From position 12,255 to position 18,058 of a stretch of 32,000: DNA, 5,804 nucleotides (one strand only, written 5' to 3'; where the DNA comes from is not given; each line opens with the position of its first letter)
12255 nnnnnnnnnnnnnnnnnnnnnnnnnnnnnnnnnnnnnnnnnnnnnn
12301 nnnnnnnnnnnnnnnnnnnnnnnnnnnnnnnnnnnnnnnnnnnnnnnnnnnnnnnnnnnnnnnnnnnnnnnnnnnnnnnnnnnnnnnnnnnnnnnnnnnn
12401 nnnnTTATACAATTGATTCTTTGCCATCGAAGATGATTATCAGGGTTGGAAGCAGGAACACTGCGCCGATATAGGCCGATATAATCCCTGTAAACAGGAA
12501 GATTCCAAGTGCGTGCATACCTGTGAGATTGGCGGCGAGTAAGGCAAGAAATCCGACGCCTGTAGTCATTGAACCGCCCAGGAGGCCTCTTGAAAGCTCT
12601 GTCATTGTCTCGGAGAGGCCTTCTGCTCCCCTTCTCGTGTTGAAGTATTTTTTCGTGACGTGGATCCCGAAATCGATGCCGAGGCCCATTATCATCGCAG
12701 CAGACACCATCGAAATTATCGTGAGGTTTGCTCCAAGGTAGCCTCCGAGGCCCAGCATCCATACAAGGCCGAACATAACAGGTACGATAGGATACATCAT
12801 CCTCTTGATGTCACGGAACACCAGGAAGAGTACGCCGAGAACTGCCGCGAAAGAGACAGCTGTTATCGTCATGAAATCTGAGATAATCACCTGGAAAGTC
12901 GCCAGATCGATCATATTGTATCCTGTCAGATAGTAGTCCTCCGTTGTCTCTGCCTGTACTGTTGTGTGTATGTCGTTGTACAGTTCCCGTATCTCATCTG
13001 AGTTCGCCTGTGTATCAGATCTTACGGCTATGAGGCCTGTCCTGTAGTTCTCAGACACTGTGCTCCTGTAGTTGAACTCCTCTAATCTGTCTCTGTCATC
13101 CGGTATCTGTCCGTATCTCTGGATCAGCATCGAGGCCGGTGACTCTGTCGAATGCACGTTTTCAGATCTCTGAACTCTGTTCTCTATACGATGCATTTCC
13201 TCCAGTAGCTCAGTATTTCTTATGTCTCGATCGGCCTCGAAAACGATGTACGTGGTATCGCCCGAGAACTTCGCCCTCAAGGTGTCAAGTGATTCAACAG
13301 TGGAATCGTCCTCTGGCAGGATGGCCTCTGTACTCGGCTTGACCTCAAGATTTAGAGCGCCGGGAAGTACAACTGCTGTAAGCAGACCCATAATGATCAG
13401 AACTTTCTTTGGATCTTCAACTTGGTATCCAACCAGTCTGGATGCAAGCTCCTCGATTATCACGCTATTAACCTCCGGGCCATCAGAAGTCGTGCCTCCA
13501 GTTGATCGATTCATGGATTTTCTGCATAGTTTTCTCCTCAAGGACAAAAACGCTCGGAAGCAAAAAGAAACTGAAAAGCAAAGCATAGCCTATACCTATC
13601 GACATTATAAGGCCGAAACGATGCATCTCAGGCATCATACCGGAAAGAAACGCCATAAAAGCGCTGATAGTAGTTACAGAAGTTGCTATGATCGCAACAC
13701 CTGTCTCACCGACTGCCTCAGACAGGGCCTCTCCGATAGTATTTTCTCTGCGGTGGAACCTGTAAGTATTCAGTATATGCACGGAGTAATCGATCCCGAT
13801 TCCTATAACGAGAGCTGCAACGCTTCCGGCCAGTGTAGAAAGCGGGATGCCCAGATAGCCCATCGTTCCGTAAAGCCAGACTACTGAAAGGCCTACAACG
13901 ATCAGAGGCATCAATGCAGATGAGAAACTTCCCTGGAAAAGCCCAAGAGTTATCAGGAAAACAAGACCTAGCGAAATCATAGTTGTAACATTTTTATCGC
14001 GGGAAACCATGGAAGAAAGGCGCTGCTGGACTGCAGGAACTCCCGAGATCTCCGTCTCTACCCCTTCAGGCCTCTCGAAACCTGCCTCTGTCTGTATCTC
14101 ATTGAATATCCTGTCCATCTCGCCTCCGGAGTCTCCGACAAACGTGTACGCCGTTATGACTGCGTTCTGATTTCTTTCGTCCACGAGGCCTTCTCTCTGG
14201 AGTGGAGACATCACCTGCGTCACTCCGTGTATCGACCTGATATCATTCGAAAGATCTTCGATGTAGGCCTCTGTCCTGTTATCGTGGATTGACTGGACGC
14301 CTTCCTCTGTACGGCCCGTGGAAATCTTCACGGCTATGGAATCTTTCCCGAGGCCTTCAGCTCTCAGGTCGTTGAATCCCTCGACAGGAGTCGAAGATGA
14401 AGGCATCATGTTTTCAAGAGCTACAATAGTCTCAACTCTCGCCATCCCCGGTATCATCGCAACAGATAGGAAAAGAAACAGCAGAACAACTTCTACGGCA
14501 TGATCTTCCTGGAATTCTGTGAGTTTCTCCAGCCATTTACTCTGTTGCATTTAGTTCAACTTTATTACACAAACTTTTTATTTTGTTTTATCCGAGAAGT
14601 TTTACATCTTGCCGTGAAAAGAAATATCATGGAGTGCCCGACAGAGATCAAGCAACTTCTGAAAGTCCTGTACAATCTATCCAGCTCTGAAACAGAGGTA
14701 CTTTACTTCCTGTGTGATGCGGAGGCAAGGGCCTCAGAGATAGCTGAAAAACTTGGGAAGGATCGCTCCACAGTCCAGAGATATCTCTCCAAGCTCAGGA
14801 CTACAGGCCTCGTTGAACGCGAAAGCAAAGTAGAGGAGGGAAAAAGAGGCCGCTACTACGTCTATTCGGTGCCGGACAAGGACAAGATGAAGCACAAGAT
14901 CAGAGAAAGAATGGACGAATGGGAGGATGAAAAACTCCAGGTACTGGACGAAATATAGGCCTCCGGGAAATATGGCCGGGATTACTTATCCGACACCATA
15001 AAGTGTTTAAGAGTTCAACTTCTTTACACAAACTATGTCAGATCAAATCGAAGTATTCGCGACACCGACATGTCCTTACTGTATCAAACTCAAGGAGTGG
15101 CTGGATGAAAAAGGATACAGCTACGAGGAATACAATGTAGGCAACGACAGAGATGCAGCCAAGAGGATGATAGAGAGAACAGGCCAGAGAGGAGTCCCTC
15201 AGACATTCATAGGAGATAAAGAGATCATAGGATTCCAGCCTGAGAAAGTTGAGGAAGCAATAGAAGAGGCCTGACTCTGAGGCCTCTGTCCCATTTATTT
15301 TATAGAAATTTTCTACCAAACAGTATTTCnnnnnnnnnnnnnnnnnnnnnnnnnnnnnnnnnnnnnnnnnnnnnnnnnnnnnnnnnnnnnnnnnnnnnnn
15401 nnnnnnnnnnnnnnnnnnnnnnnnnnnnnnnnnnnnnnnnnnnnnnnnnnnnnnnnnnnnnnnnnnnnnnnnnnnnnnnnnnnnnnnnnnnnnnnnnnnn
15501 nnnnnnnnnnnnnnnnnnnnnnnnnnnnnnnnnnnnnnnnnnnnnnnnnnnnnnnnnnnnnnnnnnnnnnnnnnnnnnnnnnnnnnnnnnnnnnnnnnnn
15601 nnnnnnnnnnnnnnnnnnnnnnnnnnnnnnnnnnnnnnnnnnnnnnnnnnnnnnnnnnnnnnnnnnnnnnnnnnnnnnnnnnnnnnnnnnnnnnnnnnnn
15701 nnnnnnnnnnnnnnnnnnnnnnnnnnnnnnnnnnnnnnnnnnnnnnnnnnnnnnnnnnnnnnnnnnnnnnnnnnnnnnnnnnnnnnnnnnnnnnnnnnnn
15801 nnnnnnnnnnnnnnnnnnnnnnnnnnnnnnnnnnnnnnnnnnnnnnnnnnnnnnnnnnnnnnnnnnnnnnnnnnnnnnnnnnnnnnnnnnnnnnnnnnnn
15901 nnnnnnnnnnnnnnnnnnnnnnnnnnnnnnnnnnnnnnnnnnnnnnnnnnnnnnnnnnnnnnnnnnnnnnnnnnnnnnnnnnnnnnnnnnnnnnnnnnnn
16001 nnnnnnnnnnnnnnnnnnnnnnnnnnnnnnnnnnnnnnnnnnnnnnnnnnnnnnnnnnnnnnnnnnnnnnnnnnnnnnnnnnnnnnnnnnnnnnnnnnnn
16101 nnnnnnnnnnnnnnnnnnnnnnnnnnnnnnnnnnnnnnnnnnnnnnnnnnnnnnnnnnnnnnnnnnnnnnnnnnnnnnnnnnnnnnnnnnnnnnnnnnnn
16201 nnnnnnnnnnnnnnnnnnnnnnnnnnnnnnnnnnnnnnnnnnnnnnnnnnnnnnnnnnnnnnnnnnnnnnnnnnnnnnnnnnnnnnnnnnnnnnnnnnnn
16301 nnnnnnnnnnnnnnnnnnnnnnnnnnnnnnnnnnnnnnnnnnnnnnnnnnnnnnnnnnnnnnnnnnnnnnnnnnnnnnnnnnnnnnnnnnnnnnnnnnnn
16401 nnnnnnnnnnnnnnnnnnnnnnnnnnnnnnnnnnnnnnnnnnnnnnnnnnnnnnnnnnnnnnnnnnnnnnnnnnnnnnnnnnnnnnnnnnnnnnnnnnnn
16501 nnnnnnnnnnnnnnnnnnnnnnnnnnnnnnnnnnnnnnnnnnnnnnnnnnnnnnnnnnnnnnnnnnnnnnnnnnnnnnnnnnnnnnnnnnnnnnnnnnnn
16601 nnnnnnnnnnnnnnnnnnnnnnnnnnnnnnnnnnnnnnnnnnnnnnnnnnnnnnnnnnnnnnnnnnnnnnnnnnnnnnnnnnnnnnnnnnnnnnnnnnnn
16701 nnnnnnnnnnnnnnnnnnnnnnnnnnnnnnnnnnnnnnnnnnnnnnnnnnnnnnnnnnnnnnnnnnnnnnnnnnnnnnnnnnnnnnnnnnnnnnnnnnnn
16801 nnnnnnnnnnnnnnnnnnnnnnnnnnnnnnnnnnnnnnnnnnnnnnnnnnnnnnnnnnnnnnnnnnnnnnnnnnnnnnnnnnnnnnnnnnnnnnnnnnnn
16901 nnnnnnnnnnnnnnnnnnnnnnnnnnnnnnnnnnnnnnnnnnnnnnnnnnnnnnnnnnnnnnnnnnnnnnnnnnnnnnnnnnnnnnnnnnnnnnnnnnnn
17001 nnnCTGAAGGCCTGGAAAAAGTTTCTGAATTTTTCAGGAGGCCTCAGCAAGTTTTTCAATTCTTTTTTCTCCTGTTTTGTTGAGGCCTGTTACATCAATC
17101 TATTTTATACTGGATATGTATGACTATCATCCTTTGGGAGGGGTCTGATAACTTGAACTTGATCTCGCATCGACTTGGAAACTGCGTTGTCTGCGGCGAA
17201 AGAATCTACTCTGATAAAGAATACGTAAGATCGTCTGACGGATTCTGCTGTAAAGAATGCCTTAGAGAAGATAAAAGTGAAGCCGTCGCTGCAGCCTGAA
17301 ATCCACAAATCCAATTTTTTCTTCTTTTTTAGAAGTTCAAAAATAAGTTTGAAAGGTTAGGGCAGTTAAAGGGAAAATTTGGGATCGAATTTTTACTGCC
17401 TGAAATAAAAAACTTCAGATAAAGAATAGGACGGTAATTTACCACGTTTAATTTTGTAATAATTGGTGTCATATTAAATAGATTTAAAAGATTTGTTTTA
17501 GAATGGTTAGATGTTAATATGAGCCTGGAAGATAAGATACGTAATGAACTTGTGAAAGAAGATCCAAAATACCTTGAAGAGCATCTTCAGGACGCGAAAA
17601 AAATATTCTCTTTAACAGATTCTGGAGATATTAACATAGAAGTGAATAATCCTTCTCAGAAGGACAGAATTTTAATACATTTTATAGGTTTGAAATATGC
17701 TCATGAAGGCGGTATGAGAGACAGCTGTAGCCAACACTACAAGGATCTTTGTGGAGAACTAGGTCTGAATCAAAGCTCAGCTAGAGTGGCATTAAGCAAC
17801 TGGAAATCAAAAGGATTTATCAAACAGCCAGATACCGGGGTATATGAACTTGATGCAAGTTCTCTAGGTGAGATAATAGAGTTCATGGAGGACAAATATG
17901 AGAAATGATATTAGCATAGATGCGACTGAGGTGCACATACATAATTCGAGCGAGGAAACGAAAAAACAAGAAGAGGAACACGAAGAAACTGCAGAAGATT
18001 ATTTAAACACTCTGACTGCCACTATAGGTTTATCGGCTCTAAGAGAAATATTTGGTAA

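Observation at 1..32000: Hyper-abundant palindrome AGGCCT (often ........) across genes and spacers: a HIP1-like genome word in an archaeon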

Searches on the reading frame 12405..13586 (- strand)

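Call 6: search_protein_families(library=pfam, proteins=[window:12405-13586:-])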
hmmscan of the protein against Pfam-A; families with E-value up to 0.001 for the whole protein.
window:12405-13586:- (393 aa): 1 family
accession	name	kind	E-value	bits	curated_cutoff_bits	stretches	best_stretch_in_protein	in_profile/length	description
PF03176.21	MMPL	-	3.6e-17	62.7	20.5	1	89-385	2-301/333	MMPL family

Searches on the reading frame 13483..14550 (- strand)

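Call 6: search_protein_families(library=pfam, proteins=[window:13483-14550:-])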
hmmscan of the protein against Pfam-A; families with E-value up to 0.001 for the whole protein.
window:13483-14550:- (355 aa): 5 families
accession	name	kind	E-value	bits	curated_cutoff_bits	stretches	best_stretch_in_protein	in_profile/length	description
PF03176.21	MMPL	-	1.2e-25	90.6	20.5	1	83-337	36-301/333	MMPL family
PF12349.14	Sterol-sensing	-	2.7e-10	40.8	22.3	1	212-342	9-140/153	Sterol-sensing domain of SREBP cleavage-activation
PF02460.24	Patched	-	8.6e-10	39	23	1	206-334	25-153/156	Patched SSD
PF00873.25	ACR_tran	-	2.5e-07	29.3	28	1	188-334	335-485/1021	AcrB/AcrD/AcrF family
PF02355.23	SecD_SecF_C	-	1.4e-05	25.1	20.5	1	165-332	12-180/189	Protein export membrane protein SecD/SecF, C-terminal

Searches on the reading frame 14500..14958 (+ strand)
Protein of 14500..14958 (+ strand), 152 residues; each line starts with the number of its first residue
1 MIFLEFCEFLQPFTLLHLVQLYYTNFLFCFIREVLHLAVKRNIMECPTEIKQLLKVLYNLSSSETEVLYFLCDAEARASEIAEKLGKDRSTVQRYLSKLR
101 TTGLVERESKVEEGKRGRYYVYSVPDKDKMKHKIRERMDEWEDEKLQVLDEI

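Call 34: search_protein_families(library=pfam, proteins=[window:14500-14958:+], max_evalue=0.01)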
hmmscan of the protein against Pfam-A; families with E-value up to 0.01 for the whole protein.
window:14500-14958:+ (152 aa): 29 families (the best 25 are shown)
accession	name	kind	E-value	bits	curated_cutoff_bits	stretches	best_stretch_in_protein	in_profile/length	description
PF01978.25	TrmB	-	1.4e-10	41.3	25.6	1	55-122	2-62/68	Sugar-specific transcriptional regulator TrmB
PF01022.26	HTH_5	-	1.6e-10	41.2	22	1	66-106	6-46/47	Bacterial regulatory protein, arsR family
PF12802.13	MarR_2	-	1.1e-09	38.7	27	1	59-116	2-60/61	MarR family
PF09339.16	HTH_IclR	-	8.9e-08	32.2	22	1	73-108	16-51/52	IclR helix-turn-helix domain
PF25213.1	HVO_A0261_N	-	2.9e-07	30.7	35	1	61-109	10-58/86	HVO_A0261 N-terminal domain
PF13412.12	HTH_24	-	3.9e-05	23.6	21.9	1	75-106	17-48/48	Winged helix-turn-helix DNA-binding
PF08279.18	HTH_11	-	4.9e-05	23.6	25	1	77-109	17-44/55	HTH domain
PF01325.25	Fe_dep_repress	-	6.8e-05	23.4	26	1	75-108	22-55/60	Iron dependent repressor, N-terminal DNA binding domain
PF02002.24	TFIIE_alpha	-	8.4e-05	22.8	22.9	1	63-140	14-91/105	TFIIE alpha subunit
PF25212.1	HVO_A0114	-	8.9e-05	22.6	27.6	1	60-115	20-73/84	HVO_A0114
PF13463.12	HTH_27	-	0.00012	22.7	22.2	1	60-119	1-62/68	Winged helix DNA-binding domain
PF13730.12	HTH_36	-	0.00014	22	25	1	77-105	27-55/55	Helix-turn-helix domain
PF13384.12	HTH_23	-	0.00014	22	24.6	1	68-104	11-46/50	Homeodomain-like domain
PF13545.12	HTH_Crp_2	-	0.00016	22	27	1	56-108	6-56/70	Crp-like helix-turn-helix domain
PF13551.12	HTH_29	-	0.00018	22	28.1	1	72-105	8-45/64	Winged helix-turn helix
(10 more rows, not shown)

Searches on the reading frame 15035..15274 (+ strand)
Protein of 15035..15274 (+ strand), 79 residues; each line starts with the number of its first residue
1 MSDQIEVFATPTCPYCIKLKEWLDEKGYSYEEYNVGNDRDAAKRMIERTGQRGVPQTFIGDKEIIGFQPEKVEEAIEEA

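Call 34: search_protein_families(library=pfam, proteins=[window:15035-15274:+], max_evalue=0.01)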
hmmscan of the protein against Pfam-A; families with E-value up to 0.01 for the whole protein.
window:15035-15274:+ (79 aa): 6 families
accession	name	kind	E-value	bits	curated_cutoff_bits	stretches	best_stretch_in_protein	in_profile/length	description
PF00462.30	Glutaredoxin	-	1.4e-19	70.5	22.9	1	5-64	1-60/60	Glutaredoxin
PF13417.12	GST_N_3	-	1.5e-05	25.7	22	1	8-55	2-48/75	Glutathione S-transferase, N-terminal domain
PF13098.12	Thioredoxin_2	-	2e-05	25.3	27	1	7-69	11-96/104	Thioredoxin-like domain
PF13192.12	Thioredoxin_3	-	0.001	19.5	24.8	1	4-69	2-66/76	Thioredoxin domain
PF01323.26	DSBA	-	0.0039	17.4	25.6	0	34-70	147-184/191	DSBA-like thioredoxin domain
PF05768.20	Glrx-like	-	0.01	16.6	26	0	5-48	2-49/77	Glutaredoxin-like domain (DUF836)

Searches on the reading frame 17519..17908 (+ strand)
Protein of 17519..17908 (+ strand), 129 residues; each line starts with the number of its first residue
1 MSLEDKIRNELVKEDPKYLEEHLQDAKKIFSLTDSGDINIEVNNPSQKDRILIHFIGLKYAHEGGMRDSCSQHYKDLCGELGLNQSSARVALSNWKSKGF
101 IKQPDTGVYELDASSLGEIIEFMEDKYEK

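Call 34: search_protein_families(library=pfam, proteins=[window:17519-17908:+], max_evalue=0.01)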
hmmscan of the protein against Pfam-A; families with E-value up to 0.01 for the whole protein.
window:17519-17908:+ (129 aa): 0 families

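Call 65: search_protein_families(library=phrogs, proteins=[window:17519-17908:+], max_evalue=0.001)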
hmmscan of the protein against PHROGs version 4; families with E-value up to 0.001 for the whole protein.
window:17519-17908:+ (129 aa): 0 families

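Call 91: find_related_loci(query=window:17519-17908:+, collection=viral_contigs, flank=5000)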
Query window:17519-17908:+ (129 aa) in viral_contigs; peptide patterns used: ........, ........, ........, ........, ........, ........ (x = any residue, [..] = any of these).
11 stretches matched a pattern, but none encodes a relative of the query by tblastn (E <= 1e-3).
